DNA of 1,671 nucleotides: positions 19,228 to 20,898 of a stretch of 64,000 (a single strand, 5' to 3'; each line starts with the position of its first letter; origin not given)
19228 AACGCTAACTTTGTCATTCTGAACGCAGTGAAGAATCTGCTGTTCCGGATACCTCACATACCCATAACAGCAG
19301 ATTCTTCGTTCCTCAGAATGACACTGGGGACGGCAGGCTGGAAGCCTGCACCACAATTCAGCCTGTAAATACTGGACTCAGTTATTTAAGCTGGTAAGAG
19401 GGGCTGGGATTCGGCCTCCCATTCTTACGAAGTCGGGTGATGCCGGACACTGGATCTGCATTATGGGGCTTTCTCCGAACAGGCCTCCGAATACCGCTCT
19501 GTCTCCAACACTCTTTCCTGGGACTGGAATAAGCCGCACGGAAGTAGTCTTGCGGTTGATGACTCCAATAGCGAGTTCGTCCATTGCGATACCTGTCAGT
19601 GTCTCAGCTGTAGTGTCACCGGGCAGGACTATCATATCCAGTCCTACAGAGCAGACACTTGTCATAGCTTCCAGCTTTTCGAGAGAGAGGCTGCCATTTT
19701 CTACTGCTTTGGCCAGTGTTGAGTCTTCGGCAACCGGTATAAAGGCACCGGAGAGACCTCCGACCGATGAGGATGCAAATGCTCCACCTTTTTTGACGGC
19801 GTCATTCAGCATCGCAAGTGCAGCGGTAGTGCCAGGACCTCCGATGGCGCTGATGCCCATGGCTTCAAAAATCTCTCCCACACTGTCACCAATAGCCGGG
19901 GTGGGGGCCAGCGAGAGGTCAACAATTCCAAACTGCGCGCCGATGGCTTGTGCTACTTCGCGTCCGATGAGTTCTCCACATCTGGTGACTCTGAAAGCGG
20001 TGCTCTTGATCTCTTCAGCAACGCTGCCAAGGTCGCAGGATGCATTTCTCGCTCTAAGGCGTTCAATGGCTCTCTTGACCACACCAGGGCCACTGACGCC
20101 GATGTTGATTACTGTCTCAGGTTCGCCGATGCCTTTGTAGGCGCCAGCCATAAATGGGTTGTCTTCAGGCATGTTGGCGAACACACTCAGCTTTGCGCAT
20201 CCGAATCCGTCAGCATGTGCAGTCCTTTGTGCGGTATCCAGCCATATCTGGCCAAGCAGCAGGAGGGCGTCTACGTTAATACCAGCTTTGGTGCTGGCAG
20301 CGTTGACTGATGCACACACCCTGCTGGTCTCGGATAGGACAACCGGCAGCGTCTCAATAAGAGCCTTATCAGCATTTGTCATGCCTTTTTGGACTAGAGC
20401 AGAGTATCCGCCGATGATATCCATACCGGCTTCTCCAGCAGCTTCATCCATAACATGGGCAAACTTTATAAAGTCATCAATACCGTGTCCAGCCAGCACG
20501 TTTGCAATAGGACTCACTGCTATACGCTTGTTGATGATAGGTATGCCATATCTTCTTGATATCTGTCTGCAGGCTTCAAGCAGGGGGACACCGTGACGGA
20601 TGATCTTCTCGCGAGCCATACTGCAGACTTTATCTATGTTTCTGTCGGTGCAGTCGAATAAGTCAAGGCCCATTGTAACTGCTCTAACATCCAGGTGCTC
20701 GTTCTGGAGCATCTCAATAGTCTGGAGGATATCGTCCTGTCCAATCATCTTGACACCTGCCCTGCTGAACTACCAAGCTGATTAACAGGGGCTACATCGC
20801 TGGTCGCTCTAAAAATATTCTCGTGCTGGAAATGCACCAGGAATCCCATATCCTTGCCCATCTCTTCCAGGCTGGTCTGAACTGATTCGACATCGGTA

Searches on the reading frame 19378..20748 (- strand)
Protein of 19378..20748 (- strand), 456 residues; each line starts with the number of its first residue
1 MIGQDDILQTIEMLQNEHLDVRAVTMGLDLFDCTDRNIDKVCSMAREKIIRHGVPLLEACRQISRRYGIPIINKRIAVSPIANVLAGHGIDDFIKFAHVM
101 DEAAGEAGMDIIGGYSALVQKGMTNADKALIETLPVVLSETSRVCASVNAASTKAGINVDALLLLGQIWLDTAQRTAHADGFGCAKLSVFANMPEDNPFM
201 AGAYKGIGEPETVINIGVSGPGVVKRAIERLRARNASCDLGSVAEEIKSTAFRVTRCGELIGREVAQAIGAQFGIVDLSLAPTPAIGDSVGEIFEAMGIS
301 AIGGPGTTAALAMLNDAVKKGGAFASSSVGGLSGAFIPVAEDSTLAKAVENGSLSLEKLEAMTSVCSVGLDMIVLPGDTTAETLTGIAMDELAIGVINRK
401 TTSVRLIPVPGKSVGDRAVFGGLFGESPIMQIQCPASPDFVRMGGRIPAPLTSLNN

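Call 9: search_protein_families(library=pfam, proteins=[window:19378-20745:-], max_evalue=0.001)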
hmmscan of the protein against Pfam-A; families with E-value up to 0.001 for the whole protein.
window:19378-20745:- (455 aa): 1 family
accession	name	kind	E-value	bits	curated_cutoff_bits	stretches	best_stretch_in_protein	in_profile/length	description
PF05167.17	DUF711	-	1.4e-173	577.8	25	1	11-425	1-412/413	Uncharacterised ACR (DUF711)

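Call 54: find_encoding_contigs(protein=window:19378-20748:-, flank=1000, max_places=3)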
Protein window:19378-20748:- (456 aa): no gene with exactly this product is on record in the collection.
